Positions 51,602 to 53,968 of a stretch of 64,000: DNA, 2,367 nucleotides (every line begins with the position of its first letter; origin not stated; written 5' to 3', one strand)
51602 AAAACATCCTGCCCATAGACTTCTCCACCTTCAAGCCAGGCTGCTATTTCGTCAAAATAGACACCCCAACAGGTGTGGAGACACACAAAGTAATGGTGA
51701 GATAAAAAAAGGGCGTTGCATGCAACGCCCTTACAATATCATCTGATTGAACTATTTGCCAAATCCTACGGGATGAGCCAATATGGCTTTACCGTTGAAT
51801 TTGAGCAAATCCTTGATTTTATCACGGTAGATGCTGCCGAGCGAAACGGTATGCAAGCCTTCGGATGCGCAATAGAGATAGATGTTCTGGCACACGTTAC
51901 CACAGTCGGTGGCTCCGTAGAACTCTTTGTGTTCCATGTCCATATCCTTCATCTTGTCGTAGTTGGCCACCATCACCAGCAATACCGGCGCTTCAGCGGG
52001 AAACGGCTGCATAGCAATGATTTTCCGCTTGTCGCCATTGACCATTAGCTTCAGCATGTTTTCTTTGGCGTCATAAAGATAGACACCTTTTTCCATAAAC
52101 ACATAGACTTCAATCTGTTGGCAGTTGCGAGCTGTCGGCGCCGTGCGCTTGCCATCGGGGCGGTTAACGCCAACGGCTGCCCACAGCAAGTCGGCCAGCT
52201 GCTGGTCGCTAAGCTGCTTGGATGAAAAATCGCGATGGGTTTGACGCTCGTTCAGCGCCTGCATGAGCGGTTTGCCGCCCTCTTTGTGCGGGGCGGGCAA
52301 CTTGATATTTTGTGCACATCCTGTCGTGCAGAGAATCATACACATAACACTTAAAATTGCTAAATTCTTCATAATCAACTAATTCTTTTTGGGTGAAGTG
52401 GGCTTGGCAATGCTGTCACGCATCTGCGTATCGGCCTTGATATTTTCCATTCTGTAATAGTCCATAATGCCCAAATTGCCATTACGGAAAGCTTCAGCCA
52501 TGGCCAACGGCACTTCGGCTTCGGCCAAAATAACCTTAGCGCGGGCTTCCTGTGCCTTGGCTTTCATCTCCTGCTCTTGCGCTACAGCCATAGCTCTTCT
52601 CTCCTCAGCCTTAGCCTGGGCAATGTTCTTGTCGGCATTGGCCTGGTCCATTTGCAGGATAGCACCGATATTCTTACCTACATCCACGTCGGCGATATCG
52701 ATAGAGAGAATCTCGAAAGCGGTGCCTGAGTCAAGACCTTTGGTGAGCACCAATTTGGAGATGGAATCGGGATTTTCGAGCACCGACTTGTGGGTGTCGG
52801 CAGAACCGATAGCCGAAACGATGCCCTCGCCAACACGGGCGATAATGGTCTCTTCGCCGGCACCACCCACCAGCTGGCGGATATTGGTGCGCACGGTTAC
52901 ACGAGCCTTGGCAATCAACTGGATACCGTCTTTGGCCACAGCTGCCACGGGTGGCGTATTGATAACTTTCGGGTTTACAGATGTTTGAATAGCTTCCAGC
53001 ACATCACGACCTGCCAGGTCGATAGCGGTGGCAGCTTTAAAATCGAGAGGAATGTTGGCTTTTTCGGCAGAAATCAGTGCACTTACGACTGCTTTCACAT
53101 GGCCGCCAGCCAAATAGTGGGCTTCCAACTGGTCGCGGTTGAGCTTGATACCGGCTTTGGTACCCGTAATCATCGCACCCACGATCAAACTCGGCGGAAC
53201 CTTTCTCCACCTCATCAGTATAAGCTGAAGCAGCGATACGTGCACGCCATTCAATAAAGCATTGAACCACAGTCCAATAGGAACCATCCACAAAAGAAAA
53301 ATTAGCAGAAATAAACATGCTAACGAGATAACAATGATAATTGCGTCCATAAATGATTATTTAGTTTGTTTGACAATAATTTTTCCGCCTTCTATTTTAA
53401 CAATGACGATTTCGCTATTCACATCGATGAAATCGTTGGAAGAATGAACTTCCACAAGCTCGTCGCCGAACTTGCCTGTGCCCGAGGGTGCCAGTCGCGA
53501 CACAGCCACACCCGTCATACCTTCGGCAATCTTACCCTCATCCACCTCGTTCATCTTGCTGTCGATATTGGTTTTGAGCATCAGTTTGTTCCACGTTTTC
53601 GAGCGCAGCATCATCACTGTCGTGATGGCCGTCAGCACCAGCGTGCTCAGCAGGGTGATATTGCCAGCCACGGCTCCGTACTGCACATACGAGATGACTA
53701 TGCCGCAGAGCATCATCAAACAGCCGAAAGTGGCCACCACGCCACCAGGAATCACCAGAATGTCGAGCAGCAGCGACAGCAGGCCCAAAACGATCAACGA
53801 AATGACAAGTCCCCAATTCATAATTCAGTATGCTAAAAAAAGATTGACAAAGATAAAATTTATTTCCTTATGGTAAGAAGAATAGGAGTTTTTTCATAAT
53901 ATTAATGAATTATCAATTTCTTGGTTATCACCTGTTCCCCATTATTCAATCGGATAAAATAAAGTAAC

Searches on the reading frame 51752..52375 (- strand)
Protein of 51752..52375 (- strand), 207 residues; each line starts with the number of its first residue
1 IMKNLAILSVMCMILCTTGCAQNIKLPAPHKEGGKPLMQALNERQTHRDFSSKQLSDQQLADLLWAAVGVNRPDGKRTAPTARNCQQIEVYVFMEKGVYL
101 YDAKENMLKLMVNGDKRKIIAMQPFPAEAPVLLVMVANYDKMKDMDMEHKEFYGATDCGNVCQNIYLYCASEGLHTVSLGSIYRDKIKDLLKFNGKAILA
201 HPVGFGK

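Call 90: search_protein_families(library=pfam, proteins=[window:51752-52375:-], max_evalue=0.001)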
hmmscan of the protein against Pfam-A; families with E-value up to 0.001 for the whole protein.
window:51752-52375:- (207 aa): 2 families
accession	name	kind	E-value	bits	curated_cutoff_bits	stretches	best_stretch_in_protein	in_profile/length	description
PF00881.29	Nitroreductase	-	1.6e-24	87.4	23.5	1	43-204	3-166/167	Nitroreductase family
PF14512.11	TM1586_NiRdase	-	0.00025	21.2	27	0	37-71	2-36/215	Putative TM nitroreductase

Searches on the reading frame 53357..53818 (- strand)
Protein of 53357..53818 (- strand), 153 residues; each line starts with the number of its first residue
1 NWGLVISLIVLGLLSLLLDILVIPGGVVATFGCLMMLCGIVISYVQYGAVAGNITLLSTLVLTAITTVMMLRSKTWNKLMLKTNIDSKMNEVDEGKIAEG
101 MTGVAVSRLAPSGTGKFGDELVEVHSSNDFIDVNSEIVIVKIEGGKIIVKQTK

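Call 90: search_protein_families(library=pfam, proteins=[window:53357-53818:-], max_evalue=0.001)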
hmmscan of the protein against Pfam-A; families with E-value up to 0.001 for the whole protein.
window:53357-53818:- (153 aa): 2 families
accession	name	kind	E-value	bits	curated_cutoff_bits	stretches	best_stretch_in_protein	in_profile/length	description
PF01957.25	NfeD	-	9.5e-11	42.2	29.1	1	100-150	6-56/57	NfeD-like C-terminal, partner-binding domain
PF24961.1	NfeD_membrane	-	0.00088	19.7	26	0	5-71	51-118/119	NfeD integral membrane domain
